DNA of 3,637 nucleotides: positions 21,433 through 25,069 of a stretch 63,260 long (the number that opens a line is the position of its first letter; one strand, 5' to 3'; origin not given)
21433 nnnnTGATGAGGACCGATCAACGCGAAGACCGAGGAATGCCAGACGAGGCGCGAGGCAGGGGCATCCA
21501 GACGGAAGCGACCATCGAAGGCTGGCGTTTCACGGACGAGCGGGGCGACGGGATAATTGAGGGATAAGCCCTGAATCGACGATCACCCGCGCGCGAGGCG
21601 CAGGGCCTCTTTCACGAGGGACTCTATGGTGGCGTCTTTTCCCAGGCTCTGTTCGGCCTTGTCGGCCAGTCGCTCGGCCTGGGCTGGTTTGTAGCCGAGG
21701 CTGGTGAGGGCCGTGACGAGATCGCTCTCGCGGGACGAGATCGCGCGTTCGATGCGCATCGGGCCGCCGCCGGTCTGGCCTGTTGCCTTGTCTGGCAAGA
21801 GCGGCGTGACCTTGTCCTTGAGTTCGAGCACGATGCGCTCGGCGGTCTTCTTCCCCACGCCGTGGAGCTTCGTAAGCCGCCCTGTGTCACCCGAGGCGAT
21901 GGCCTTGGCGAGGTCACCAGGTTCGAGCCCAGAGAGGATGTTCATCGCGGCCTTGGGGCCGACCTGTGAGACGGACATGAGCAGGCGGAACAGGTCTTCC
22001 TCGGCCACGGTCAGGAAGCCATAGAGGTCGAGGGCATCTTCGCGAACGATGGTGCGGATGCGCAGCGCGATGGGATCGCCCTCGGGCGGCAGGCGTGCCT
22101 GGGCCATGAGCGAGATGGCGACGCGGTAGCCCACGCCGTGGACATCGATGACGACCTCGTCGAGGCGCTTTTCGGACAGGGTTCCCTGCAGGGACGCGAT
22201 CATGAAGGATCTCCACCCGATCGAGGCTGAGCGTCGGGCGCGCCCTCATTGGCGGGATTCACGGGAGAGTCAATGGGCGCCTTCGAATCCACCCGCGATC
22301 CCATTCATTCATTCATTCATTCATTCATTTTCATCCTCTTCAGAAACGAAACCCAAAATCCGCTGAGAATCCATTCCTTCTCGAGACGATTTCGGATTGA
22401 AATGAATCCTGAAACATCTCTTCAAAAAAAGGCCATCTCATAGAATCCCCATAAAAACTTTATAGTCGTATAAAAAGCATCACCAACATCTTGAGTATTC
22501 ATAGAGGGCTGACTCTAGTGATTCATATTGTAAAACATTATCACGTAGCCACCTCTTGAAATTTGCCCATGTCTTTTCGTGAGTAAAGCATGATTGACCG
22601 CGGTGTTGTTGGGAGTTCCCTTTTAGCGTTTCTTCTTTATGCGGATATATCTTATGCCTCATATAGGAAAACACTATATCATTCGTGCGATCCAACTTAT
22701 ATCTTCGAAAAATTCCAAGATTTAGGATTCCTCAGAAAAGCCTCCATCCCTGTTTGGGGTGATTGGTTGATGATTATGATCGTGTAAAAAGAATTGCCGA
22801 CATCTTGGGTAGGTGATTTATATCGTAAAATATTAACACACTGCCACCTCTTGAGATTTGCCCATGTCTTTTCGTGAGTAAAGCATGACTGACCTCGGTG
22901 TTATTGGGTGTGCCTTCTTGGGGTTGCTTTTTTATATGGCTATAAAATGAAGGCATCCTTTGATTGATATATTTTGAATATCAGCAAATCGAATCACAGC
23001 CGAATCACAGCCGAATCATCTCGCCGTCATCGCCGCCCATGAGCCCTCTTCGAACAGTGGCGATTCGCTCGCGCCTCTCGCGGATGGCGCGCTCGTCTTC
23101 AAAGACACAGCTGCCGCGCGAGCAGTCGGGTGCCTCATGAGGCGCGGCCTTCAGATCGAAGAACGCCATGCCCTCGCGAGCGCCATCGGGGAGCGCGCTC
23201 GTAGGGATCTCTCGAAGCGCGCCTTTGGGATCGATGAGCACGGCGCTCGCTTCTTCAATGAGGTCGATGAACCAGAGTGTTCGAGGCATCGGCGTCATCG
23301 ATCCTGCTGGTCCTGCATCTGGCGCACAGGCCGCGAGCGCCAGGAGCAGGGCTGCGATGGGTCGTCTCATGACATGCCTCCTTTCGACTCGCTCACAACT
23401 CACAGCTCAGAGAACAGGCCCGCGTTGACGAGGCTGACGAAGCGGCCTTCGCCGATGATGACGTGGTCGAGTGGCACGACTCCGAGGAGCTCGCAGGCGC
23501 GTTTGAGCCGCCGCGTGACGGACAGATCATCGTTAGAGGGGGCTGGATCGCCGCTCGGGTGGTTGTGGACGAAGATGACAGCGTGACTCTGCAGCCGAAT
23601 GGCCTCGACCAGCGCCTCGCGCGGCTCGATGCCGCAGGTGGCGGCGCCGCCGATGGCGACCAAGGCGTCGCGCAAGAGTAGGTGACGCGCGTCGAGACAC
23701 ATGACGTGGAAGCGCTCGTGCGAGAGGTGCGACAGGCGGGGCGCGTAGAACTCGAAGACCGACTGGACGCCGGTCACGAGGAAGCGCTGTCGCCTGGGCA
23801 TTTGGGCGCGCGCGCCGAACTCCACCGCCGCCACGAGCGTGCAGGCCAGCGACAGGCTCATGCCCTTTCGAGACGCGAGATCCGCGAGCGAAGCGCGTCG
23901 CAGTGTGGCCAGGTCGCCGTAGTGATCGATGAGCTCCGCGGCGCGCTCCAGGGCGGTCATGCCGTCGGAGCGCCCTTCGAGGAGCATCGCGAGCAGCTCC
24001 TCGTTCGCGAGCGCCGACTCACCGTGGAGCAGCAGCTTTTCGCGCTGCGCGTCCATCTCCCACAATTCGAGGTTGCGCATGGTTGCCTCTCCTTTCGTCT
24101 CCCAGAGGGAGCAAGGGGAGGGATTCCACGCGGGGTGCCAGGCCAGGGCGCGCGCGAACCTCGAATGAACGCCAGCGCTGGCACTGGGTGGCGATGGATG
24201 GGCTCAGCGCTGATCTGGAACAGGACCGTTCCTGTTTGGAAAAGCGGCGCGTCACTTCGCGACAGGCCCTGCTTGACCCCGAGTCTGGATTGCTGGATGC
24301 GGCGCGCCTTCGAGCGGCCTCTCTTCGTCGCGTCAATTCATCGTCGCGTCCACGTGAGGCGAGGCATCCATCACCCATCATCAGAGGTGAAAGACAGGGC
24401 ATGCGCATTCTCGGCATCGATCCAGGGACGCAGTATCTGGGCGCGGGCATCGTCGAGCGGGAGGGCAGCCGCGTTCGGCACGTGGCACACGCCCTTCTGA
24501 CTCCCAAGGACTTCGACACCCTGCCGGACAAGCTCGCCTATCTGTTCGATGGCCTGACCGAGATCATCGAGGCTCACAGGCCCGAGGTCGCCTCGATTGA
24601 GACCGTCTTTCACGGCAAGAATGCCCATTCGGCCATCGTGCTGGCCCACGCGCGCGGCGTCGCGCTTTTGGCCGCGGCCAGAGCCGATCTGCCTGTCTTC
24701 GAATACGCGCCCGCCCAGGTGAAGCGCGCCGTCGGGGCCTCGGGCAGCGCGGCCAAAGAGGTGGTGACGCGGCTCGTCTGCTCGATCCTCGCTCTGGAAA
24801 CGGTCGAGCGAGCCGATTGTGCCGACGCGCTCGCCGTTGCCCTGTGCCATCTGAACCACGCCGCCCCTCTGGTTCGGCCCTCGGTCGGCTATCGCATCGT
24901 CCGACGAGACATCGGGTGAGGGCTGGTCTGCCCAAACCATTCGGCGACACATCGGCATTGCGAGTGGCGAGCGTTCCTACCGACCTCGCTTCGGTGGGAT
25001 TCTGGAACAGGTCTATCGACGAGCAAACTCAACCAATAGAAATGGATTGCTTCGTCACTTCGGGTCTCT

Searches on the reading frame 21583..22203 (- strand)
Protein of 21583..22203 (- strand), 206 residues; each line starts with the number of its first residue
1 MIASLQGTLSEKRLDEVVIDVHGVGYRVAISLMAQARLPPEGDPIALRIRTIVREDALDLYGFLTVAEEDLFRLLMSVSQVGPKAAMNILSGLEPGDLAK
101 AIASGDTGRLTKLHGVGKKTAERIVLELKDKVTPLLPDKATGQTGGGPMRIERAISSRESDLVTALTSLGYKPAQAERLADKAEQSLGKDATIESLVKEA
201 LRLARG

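Call 78: search_protein_families(library=pfam, proteins=[window:21583-22203:-], max_evalue=0.001)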
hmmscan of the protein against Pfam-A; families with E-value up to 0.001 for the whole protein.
window:21583-22203:- (206 aa): 5 families
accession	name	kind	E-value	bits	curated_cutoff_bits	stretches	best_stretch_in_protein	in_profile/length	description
PF01330.27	RuvA_N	-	5e-19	68.6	23.6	1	1-62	1-61/61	RuvA N terminal domain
PF14520.12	HHH_5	-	6.5e-19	68.6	27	1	72-130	1-57/57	Helix-hairpin-helix domain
PF07499.19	RuvA_C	-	7e-10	39.7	24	1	160-203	4-45/47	RuvA, C-terminal domain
PF00633.29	HHH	-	4.4e-05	23.6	24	0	110-125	13-28/30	Helix-hairpin-helix motif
PF21176.3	RecR_HhH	-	0.00015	21.9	27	0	110-128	8-26/45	RecR, helix-hairpin-helix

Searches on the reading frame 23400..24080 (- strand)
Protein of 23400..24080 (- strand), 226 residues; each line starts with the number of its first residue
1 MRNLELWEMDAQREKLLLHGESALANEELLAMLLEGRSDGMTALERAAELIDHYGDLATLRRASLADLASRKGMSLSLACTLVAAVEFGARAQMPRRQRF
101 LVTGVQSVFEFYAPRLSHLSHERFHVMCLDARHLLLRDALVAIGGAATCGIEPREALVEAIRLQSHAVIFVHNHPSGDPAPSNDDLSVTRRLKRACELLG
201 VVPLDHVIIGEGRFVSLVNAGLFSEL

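Call 78: search_protein_families(library=pfam, proteins=[window:23400-24080:-], max_evalue=0.001)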
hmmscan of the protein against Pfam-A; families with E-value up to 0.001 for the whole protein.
window:23400-24080:- (226 aa): 2 families
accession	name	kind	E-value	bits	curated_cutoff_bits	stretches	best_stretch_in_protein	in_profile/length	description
PF04002.20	RadC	-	3.5e-35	121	22.1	1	105-221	4-120/121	RadC-like JAB domain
PF20582.4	UPF0758_N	-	1.5e-11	44.6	27.1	1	12-75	10-72/77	UPF0758 N-terminal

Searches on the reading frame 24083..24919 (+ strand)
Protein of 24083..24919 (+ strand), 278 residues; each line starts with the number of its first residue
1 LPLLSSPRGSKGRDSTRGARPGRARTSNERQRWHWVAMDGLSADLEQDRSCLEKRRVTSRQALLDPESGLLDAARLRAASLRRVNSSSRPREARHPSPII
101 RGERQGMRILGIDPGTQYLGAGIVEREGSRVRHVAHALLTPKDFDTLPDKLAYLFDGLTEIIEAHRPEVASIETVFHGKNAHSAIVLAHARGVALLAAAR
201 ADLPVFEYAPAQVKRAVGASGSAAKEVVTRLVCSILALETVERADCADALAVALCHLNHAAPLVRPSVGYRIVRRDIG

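Call 78: search_protein_families(library=pfam, proteins=[window:24083-24919:+], max_evalue=0.001)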
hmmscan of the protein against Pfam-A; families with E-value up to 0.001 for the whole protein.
window:24083-24919:+ (278 aa): 1 family
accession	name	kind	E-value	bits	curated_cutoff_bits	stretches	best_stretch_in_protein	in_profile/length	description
PF02075.23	RuvC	-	6.3e-41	140.2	22.2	1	109-256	1-148/148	Crossover junction endodeoxyribonuclease RuvC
